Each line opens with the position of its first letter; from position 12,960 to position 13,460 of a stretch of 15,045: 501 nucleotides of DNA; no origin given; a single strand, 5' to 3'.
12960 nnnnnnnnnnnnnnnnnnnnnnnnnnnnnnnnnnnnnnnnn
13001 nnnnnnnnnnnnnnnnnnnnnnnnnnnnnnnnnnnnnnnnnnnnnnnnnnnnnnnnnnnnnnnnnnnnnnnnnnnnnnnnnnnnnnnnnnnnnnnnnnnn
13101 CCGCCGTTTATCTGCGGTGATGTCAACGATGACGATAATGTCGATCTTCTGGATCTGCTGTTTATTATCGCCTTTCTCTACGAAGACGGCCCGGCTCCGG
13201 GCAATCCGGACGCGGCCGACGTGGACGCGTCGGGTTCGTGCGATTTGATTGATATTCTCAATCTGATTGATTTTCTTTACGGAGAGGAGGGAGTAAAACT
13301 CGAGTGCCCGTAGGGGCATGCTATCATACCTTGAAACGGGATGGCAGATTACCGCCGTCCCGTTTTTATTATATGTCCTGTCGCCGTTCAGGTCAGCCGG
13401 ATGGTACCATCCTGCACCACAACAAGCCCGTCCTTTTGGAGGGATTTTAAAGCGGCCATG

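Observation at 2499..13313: Three unrelated secreted proteins, two cysteine proteases and a TSP3/BNR protein, share one Cys-bracketed dockerin-like C-terminal module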

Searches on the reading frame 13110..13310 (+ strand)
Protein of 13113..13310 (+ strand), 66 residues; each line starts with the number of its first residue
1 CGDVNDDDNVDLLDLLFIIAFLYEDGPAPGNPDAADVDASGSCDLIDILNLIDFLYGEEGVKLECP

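Call 4: search_protein_families(library=pfam, proteins=[window:13113-13310:+], max_evalue=10)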
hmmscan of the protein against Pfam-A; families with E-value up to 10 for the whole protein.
seq(66 aa): 2 families
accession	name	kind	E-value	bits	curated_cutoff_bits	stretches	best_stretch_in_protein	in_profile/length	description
PF00404.24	Dockerin_1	-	9.2e-11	42.2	22.9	1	2-55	2-56/57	Dockerin type I domain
PF19347.4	DUF5925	-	0.36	10.8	27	1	38-61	23-46/178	Domain of unknown function (DUF5925)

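Call 34: predict_structure(alignment_id=A2)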
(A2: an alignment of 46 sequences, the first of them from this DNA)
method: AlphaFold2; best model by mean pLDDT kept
length: 67 residues; sequences in the alignment: 46
mean_pLDDT: 96.9   pTM: 0.84
mean pLDDT of the five models: 96.9, 96.5, 95.5, 95.1, 94.6
residues with pLDDT >= 90: 65; 70-90: 2; 50-70: 0; < 50: 0
segments of 3 or more residues with pLDDT < 50: none
pLDDT, mean of each block of 10 residues (from residue 1): 97 98 97 97 98 96 94
secondary structure, 60 per line:
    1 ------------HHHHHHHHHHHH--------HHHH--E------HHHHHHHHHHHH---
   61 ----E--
elements in order: H13-24 H33-36 H46-57

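Call 36: search_protein_representatives(alignment_id=A2)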
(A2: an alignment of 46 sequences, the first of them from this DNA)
Query: 46 sequences, 66 profile positions. Proteins with E-value up to 0.001 (for the whole library): 59273; up to 1e-10: 15818; up to 1e-30: 233. The best 150 are listed.
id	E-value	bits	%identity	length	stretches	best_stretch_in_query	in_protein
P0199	6.0e-175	583.7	-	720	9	2-66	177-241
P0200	2.3e-161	540.2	-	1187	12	2-66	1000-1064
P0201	3.1e-133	450.1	-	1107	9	3-58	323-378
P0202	6.8e-125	423.4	-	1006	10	2-66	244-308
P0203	1.2e-111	381.0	-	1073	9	4-65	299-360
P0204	3.4e-108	369.9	-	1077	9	2-58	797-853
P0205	5.8e-106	362.7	-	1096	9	3-58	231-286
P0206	9.4e-102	349.2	-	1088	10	4-60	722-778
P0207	9.8e-99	339.6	-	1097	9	3-56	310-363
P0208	1.4e-95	329.4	-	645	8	3-65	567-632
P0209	1.7e-86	300.4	-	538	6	3-65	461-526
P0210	7.1e-79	275.9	-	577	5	3-63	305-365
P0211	5.7e-75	263.4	-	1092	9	2-54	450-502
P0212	8.9e-73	256.4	-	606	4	3-64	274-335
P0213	3.2e-69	245.0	-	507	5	3-65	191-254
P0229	9.6e-53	192.2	-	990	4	1-65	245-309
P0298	8.1e-38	144.4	-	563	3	3-65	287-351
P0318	4.5e-36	138.8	-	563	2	3-64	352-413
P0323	2.5e-35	136.5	-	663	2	3-65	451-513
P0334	1.1e-34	134.4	-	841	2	3-65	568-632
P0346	7.3e-34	131.8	-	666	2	3-65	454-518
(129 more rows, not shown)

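Call 38: fold_search(model_id=the predicted structure, library=pdb)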
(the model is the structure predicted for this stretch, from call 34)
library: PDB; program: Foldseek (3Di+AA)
matches with E <= 10: 56; with E <= 0.001: 1
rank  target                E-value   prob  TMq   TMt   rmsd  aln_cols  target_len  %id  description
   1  4fl4_A                9.3e-04  1.00  0.81  0.80   1.9        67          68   28  Scaffoldin conformation and dynamics revealed by a ternary complex from the Clostridium thermocellum cellulosome (released 2012-06-27)
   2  4uyq_B                1.0e-03  1.00  0.81  0.75   1.8        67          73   27  High resolution structure of the third cohesin ScaC in complex with the ScaB dockerin with a mutation in the C-termina (released 2015-04-15)
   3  4fl4_D                1.3e-03  1.00  0.74  0.76   1.5        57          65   28  Scaffoldin conformation and dynamics revealed by a ternary complex from the Clostridium thermocellum cellulosome (released 2012-06-27)
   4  2mte_MODEL_1_A        1.6e-03  1.00  0.79  0.77   1.8        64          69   28  Solution structure of Doc48S (released 2014-10-15)
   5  6kgf_B                1.9e-03  1.00  0.72  0.78   1.8        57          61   28  Crystal structure of CaDoc0917(R16D)-CaCohA2 complex at pH 8.2 (released 2020-07-08)
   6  4fl4_G                2.5e-03  1.00  0.82  0.82   2.0        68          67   28  Scaffoldin conformation and dynamics revealed by a ternary complex from the Clostridium thermocellum cellulosome (released 2012-06-27)
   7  6kgc_B                3.0e-03  1.00  0.69  0.77   2.0        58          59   28  Crystal structure of CaDoc0917(R49D)-CaCohA2 complex at pH 5.4 (released 2020-07-08)
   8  4uyp_B                4.3e-03  1.00  0.77  0.71   1.7        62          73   27  High resolution structure of the third cohesin ScaC in complex with the ScaB dockerin with a mutation in the N-termina (released 2015-04-15)
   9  6kge_B                5.2e-03  1.00  0.72  0.79   1.8        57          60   28  Crystal structure of CaDoc0917(R16D)-CaCohA2 complex at pH 5.5 (released 2020-07-08)
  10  4fl4_J                6.8e-03  1.00  0.74  0.75   1.8        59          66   29  Scaffoldin conformation and dynamics revealed by a ternary complex from the Clostridium thermocellum cellulosome (released 2012-06-27)
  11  5lxv_B                8.2e-03  1.00  0.72  0.74   2.2        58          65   29  Crystal structure of Ruminococcus flavefaciens scaffoldin C cohesin in complex with a dockerin from an uncharacterized (released 2016-10-19)
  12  8x39_A                1.5e-02  1.00  0.78  0.39   1.4        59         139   24  Crystal structure of cellulosomal double-dockerin module of Clo1313_0689 from Clostridium thermocellum (released 2024-04-03)
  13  6kgf_D                1.7e-02  0.99  0.70  0.75   2.0        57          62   28  Crystal structure of CaDoc0917(R16D)-CaCohA2 complex at pH 8.2 (released 2020-07-08)
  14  5nrk_B                1.8e-02  0.99  0.82  0.81   2.1        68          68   20  Crystal structure of the sixth cohesin from Acetivibrio cellulolyticus' scaffoldin B in complex with Cel5 dockerin S15 (released 2018-01-31)
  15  4dh2_D                2.0e-02  0.99  0.75  0.72   1.7        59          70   24  Crystal structure of Coh-OlpC(Cthe_0452)-Doc435(Cthe_0435) complex: A novel type I Cohesin-Dockerin complex from Clost (released 2012-11-28)
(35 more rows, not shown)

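Call 45: search_protein_families(library=pfam, proteins=[P0298, P0318, P0323, P0334, P0346, P0199, P0200, P0201, P0210, P0229], max_evalue=0.01)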
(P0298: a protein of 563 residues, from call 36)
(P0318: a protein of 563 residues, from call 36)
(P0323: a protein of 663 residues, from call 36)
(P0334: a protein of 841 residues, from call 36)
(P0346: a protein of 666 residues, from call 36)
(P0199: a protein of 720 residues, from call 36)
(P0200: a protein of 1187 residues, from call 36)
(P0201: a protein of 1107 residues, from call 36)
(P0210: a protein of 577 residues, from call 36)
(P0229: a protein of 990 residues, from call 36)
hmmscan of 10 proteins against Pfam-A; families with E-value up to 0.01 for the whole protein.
P0298 (563 aa): 2 families
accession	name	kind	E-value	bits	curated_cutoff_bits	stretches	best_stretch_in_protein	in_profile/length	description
PF00404.24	Dockerin_1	-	8.8e-19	67.9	22.9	2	353-407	1-56/57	Dockerin type I domain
PF00963.24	Cohesin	-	1.7e-05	25.5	24.1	1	442-531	13-110/139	Cohesin domain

P0318 (563 aa): 6 families
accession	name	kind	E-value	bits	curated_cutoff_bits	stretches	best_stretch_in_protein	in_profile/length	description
PF00404.24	Dockerin_1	-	6.6e-17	61.9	22.9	2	351-401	1-52/57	Dockerin type I domain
PF17963.7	Big_9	-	1.8e-08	35.6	23.6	1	182-272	3-89/89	Bacterial Ig domain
PF00963.24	Cohesin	-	1.8e-06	28.7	24.1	1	451-549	20-124/139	Cohesin domain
PF18911.6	PKD_4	-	0.00092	19.7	27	0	251-273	62-85/85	PKD domain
PF05345.18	He_PIG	-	0.0036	18.2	24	0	183-273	2-95/96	Putative Ig domain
PF17892.7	Cadherin_5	-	0.0061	16.8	26.5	0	205-274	33-98/98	Cadherin-like domain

P0323 (663 aa): 3 families
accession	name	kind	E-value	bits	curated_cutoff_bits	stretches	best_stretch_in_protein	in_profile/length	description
PF00404.24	Dockerin_1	-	1.6e-15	57.5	22.9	2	384-437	2-56/57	Dockerin type I domain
PF17963.7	Big_9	-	0.00023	22.4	23.6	1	292-373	11-89/89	Bacterial Ig domain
PF00963.24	Cohesin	-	0.0072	17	24.1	0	547-630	15-105/139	Cohesin domain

P0334 (841 aa): 1 family
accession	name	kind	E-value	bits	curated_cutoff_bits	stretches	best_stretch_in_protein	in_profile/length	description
PF00404.24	Dockerin_1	-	1.9e-16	60.4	22.9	2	568-621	2-56/57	Dockerin type I domain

P0346 (666 aa): 4 families
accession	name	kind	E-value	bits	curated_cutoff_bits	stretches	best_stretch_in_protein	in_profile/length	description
PF00404.24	Dockerin_1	-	2.2e-21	76.3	22.9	2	453-507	1-56/57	Dockerin type I domain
PF00963.24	Cohesin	-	1.3e-07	32.4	24.1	1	548-647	14-121/139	Cohesin domain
PF17963.7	Big_9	-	0.0002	22.6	23.6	0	195-278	8-88/89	Bacterial Ig domain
PF13499.12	EF-hand_7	-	0.0035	18.1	30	0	388-467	12-62/67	EF-hand domain pair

P0199 (720 aa): 2 families
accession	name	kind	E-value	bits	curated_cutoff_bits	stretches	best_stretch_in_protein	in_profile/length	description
PF00404.24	Dockerin_1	-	1.9e-66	220.6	22.9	8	178-231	2-56/57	Dockerin type I domain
PF13499.12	EF-hand_7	-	4.4e-08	33.8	30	0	179-227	12-65/67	EF-hand domain pair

P0200 (1187 aa): 4 families
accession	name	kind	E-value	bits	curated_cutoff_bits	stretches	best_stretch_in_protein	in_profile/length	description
PF00404.24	Dockerin_1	-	1e-104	343.1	22.9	12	427-479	2-55/57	Dockerin type I domain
PF01471.23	PG_binding_1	-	3e-13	50.2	23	1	687-741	2-55/57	Putative peptidoglycan binding domain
PF19076.6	CshA_repeat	-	1.1e-07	32.9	27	0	511-546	62-97/103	Surface adhesin CshA repetitive domain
PF13499.12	EF-hand_7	-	0.00015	22.5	30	0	846-873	12-39/67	EF-hand domain pair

P0201 (1107 aa): 3 families
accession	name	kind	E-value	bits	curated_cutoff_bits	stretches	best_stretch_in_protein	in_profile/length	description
PF00404.24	Dockerin_1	-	2.2e-67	223.6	22.9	13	660-711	2-56/57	Dockerin type I domain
PF00082.27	Peptidase_S8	-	3.9e-44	151.5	21.8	1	822-1095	4-273/288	Subtilase family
PF13499.12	EF-hand_7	-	2.6e-10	40.9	30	0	628-703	12-61/67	EF-hand domain pair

P0210 (577 aa): 3 families
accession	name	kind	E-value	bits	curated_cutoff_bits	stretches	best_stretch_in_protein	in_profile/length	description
PF00404.24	Dockerin_1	-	4.5e-54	180.9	22.9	8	271-325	2-56/57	Dockerin type I domain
PF13517.12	FG-GAP_3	-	3.9e-08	34.2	26.9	0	306-348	15-59/61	FG-GAP-like repeat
PF13499.12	EF-hand_7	-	5e-07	30.4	30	0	306-347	12-58/67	EF-hand domain pair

P0229 (990 aa): 3 families
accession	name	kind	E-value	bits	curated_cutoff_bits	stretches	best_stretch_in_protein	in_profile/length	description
PF00404.24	Dockerin_1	-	4.7e-19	68.8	22.9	3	402-454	2-56/57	Dockerin type I domain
PF18911.6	PKD_4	-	1.7e-05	25.2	27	1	567-648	13-82/85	PKD domain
PF00801.26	PKD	-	0.00011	22.6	23.5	0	579-620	24-56/80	PKD domain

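Call 52: find_homologous_proteins(query=A3, max_evalue=0.001)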
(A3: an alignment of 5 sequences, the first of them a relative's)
Query A3 (5 sequences) (666 aa, profile of the alignment): 103 proteins with E <= 0.001 among 8000 candidates.
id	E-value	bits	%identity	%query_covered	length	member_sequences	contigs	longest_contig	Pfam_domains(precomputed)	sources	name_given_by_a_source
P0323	3.4e-294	995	49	99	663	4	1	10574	PF00404.25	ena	-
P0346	2.2e-292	989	100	100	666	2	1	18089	PF00404.25,PF00963.25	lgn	-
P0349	1.3e-269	914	82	100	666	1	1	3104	PF00404.25,PF00963.25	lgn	-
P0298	8.5e-264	894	49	65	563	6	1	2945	PF00404.25,PF00963.25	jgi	-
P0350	8.8e-263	891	48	99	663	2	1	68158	PF00404.25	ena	-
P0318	3.5e-261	886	48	57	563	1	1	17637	PF17963.8,PF00404.25,PF00963.25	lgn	-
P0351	4.2e-260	882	48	99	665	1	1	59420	PF00404.25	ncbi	-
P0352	2.7e-255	866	47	95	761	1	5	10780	PF17963.8,PF00404.25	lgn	-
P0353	3.0e-251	853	69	100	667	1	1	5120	PF00404.25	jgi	-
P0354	2.2e-250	850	51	64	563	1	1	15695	PF00404.25,PF00963.25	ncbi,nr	ncbi:MAG: dockerin type I domain-containing protein [candidate division Zixibacteria bacterium]|nr:d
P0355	4.0e-250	849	50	64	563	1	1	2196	PF00404.25,PF00963.25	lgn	-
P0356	1.1e-249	848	49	64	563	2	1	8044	PF00404.25,PF00963.25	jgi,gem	-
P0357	1.3e-249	848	51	64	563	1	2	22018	PF00404.25,PF00963.25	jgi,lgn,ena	-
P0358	8.8e-249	845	50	65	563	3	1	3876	PF00404.25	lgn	-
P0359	7.7e-248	842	48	95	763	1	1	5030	PF17963.8,PF00404.25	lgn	-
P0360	1.2e-247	841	49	64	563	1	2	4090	PF00404.25,PF00963.25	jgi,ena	-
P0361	1.3e-247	841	50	64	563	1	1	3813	PF00404.25,PF00963.25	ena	-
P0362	1.6e-246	837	47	95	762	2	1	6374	PF17963.8,PF00404.25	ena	-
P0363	3.4e-245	833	49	64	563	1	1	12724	PF00404.25,PF00963.25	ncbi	-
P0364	3.2e-242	823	46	99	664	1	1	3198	PF17963.8,PF00404.25,PF18911.7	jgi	jgi:hypothetical protein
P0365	5.6e-242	822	50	64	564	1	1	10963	PF00404.25,PF00963.25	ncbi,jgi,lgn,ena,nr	ncbi:MAG TPA: dockerin type I repeat-containing protein [Terriglobales bacterium]|nr:dockerin type I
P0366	2.3e-241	820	50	64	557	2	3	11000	PF00404.25,PF00963.25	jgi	jgi:hypothetical protein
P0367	2.5e-236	804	56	99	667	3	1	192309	PF17963.8,PF00404.25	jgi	jgi:hypothetical protein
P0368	1.3e-235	801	59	98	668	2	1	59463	PF17963.8,PF00404.25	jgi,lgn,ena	-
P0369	1.1e-234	798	46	99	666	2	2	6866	PF17963.8,PF00404.25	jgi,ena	-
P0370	4.4e-234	796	48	57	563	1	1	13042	PF17963.8,PF00404.25,PF00963.25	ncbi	-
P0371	5.1e-233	793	46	98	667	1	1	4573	PF17963.8,PF00404.25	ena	-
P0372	1.9e-232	791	47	92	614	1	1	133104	PF17963.8,PF00404.25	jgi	jgi:hypothetical protein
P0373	2.0e-232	791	42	70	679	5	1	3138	PF00404.25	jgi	jgi:hypothetical protein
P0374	2.1e-232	791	55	99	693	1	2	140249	PF00404.25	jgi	jgi:hypothetical protein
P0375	2.7e-232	790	42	70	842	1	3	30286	PF00404.25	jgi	jgi:hypothetical protein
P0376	3.1e-228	777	43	69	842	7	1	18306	PF00404.25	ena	-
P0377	6.0e-228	776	41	70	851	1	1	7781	PF00404.25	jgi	jgi:hypothetical protein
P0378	7.5e-228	776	43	64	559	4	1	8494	PF17963.8,PF00404.25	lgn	-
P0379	3.3e-226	770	52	57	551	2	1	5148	PF00404.25,PF00963.25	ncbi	-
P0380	5.6e-223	760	48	57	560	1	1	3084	PF00404.25,PF00963.25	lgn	-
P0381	2.8e-222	757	49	56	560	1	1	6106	PF00404.25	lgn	-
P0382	3.4e-222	757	47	57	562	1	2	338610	PF00404.25,PF00963.25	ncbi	-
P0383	2.9e-221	754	48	58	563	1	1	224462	PF00404.25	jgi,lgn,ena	-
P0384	1.5e-220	752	42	70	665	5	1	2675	PF00404.25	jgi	jgi:hypothetical protein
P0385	1.0e-217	742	41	97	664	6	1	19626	PF00404.25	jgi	-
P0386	1.2e-217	742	43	94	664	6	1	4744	PF00404.25,PF00963.25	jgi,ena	-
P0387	3.5e-217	741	42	70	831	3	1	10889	PF00404.25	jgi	jgi:hypothetical protein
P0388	4.3e-216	737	45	94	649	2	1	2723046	PF00404.25,PF00963.25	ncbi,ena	-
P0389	7.2e-215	733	43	97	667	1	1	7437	PF00404.25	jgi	jgi:hypothetical protein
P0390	2.3e-214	731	43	95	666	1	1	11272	PF00404.25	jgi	-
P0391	6.3e-214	730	44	94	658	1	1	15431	PF00404.25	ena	-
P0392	2.5e-213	728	46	58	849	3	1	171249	PF00404.25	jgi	jgi:hypothetical protein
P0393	1.6e-212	725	47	57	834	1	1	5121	PF00404.25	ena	-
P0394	1.6e-212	725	40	100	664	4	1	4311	PF00404.25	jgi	-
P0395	2.5e-212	724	44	94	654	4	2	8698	PF00404.25,PF00963.25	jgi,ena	-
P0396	3.2e-212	724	42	70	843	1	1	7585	PF00404.25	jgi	jgi:hypothetical protein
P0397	1.9e-211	722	42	70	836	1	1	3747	PF00404.25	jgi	jgi:hypothetical protein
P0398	3.9e-211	721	44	70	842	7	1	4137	PF00404.25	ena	-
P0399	4.9e-209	714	43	95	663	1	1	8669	PF00404.25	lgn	-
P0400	8.3e-209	713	47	58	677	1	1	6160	PF00404.25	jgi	-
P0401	7.8e-205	700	40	97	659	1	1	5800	PF00404.25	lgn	-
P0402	4.0e-204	697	73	70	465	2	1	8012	PF00404.25,PF00963.25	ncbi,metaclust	ncbi:MAG: hypothetical protein AMJ90_09270, partial [candidate division Zixibacteria bacterium SM23_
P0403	1.4e-200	686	40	99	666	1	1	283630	PF00404.25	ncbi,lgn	-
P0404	1.7e-200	685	41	71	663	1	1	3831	PF00404.25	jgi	jgi:hypothetical protein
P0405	1.6e-189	649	48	54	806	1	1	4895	PF00404.25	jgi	-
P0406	2.3e-187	642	43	69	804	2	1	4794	PF00404.25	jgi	-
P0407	3.4e-184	632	48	48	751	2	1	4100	PF00404.25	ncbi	ncbi:MAG: dockerin type I domain-containing protein, partial [Candidatus Zixiibacteriota bacterium]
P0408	1.1e-183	630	47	56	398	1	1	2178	PF00404.25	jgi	jgi:hypothetical protein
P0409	7.9e-182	624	47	57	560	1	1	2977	PF00404.25,PF00963.25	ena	-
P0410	1.7e-181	623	47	57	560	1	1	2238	PF00404.25,PF00963.25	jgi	-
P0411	6.7e-181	621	46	54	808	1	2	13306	PF00404.25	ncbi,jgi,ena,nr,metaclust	ncbi:MAG: hypothetical protein AMJ91_07710 [candidate division Zixibacteria bacterium SM23_73_3]|nr:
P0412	2.3e-180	619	40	70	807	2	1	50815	PF00404.25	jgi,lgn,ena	-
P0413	1.1e-179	617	40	70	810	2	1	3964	PF00404.25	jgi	jgi:hypothetical protein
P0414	1.5e-179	616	45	54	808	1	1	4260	PF00404.25,PF00963.25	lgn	-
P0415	3.7e-177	608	42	69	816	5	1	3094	PF00404.25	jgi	jgi:hypothetical protein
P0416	3.1e-176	605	44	57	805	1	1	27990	PF00404.25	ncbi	ncbi:MAG: dockerin type I domain-containing protein [Candidatus Zixiibacteriota bacterium]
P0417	5.7e-176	604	47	65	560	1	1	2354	PF00404.25,PF00963.25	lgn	-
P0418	6.9e-176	604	49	57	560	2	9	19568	PF00404.25,PF00963.25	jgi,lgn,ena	-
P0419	7.9e-174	597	48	56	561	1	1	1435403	PF00404.25,PF00963.25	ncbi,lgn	-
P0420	1.1e-172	594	41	69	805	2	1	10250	PF00404.25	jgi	jgi:hypothetical protein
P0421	5.6e-171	588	47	53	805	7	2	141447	PF00404.25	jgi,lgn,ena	-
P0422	7.2e-171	588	47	54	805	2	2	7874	PF00404.25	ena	-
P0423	4.6e-166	572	44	55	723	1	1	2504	PF00404.25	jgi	jgi:hypothetical protein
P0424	2.0e-164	566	44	57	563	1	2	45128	PF00404.25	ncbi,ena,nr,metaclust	ncbi:MAG: hypothetical protein A2Z27_03920 [candidate division Zixibacteria bacterium RBG_16_50_21]|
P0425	2.3e-160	553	54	36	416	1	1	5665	PF00404.25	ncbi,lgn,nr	ncbi:MAG: dockerin type I repeat-containing protein [candidate division Zixibacteria bacterium]|nr:d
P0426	4.5e-155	535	53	51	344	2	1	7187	PF00404.25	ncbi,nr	ncbi:MAG: dockerin type I domain-containing protein, partial [candidate division Zixibacteria bacter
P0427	7.5e-136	472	50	51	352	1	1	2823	PF00404.25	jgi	-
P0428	2.4e-131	457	51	49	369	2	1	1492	PF00404.25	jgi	jgi:hypothetical protein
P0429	4.2e-125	437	54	33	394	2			PF00404.25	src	-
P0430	6.0e-61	225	36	37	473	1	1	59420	PF17963.8,PF18962.8,PF13860.13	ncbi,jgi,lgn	-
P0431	2.9e-51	193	34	32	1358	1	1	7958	PF01839.30,PF13205.13,PF00404.25,PF13517.13,PF07705.18,PF13860.13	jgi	jgi:hypothetical protein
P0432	8.9e-35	138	27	56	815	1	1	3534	PF17963.8,PF17892.8,PF00963.25,PF18962.8,PF13860.13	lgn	-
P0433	4.8e-19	86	52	10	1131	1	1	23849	PF24827.2,PF00246.30,PF00404.25,PF13620.13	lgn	-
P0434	6.1e-19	86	26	39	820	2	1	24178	PF17963.8,PF00963.25,PF18962.8,PF17803.8,PF13860.13,PF05345.19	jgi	jgi:hypothetical protein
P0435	7.4e-17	79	47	12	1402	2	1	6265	PF00801.27,PF17963.8,PF00404.25,PF17892.8,PF17803.8,PF05345.19,PF18911.7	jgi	jgi:hypothetical protein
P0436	2.0e-16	78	25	39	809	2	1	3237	PF00963.25,PF18962.8,PF13860.13,PF05345.19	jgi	jgi:hypothetical protein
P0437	3.6e-16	77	31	31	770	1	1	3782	PF17963.8,PF00404.25,PF00963.25,PF18962.8,PF13860.13,PF05345.19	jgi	jgi:hypothetical protein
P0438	9.0e-14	69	43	9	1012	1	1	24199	PF13229.13,PF17963.8,PF00404.25,PF17892.8,PF17803.8,PF25788.3,PF05048.20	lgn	-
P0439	1.2e-12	65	44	9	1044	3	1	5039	PF00246.30,PF00404.25,PF13620.13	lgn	-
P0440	1.1e-10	59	22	63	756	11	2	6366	PF13585.13,PF17963.8,PF00404.25,PF18962.8,PF13860.13,PF05345.19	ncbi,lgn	-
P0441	6.1e-10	56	40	9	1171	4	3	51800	PF00801.27,PF00404.25,PF13517.13,PF18911.7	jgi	-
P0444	2.2e-7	48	27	26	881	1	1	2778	PF00963.25,PF18962.8,PF13860.13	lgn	-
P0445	7.5e-6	43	36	11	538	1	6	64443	PF00404.25,PF13287.13,PF13290.14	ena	-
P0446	9.1e-6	43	47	10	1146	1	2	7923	PF01640.24,PF00404.25,PF13734.12,PF18998.7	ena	-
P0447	2.2e-5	41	45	8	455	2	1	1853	PF00404.25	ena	-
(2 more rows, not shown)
